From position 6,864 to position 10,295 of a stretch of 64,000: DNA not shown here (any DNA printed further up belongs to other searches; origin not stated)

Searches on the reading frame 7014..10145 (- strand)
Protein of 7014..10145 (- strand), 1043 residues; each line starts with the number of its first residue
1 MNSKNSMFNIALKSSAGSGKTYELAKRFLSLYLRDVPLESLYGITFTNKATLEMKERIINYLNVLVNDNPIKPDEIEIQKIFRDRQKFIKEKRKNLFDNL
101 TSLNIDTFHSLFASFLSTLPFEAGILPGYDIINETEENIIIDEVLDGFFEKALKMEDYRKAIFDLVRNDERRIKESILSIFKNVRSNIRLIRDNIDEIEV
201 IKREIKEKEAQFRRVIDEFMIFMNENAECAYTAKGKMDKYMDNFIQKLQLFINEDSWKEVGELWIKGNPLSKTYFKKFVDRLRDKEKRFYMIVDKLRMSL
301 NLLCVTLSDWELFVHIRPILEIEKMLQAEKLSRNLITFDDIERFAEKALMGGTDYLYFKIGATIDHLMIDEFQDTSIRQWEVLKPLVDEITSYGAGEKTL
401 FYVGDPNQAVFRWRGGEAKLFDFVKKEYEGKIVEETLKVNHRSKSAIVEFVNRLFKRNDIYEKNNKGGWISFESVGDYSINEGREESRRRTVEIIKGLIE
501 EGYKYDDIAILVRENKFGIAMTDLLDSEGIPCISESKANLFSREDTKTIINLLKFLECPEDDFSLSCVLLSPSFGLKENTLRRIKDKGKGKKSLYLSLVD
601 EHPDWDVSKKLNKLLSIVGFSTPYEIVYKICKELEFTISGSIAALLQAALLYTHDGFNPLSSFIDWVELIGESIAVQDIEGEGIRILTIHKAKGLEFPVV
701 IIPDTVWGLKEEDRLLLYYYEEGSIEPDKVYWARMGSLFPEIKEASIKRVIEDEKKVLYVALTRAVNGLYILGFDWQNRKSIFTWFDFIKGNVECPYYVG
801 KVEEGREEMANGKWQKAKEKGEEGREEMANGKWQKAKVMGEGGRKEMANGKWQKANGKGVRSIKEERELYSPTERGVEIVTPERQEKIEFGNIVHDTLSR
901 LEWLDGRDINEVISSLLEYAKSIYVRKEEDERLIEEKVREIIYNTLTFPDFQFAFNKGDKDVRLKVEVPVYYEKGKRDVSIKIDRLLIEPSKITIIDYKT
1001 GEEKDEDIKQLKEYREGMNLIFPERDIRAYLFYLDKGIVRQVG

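Call 19: search_protein_families(library=pfam, proteins=[window:7014-10145:-])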
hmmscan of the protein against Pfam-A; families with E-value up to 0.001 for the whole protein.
window:7014-10145:- (1043 aa): 7 families
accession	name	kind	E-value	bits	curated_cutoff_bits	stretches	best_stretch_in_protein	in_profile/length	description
PF00580.27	UvrD-helicase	-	2.5e-36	126.2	23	1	10-428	16-270/271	UvrD/REP helicase N-terminal domain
PF13361.12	UvrD_C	-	1.8e-34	120.1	25.6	2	437-599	3-162/350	UvrD-like helicase C-terminal domain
PF13538.12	UvrD_C_2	-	7.4e-10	39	27.4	1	684-718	2-39/52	UvrD-like helicase C-terminal domain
PF13245.12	AAA_19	-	4.6e-09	37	25.1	0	10-109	14-69/134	AAA domain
PF12705.13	PDDEXK_1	-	6.1e-07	30.1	22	1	881-1013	27-155/247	PD-(D/E)XK nuclease superfamily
PF01443.25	Viral_helicase1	-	1.7e-05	25.2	21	0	748-772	203-227/228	Viral superfamily 1 RNA helicase core domain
PF13087.12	AAA_12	-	0.00067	19.7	27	0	667-773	122-192/195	AAA domain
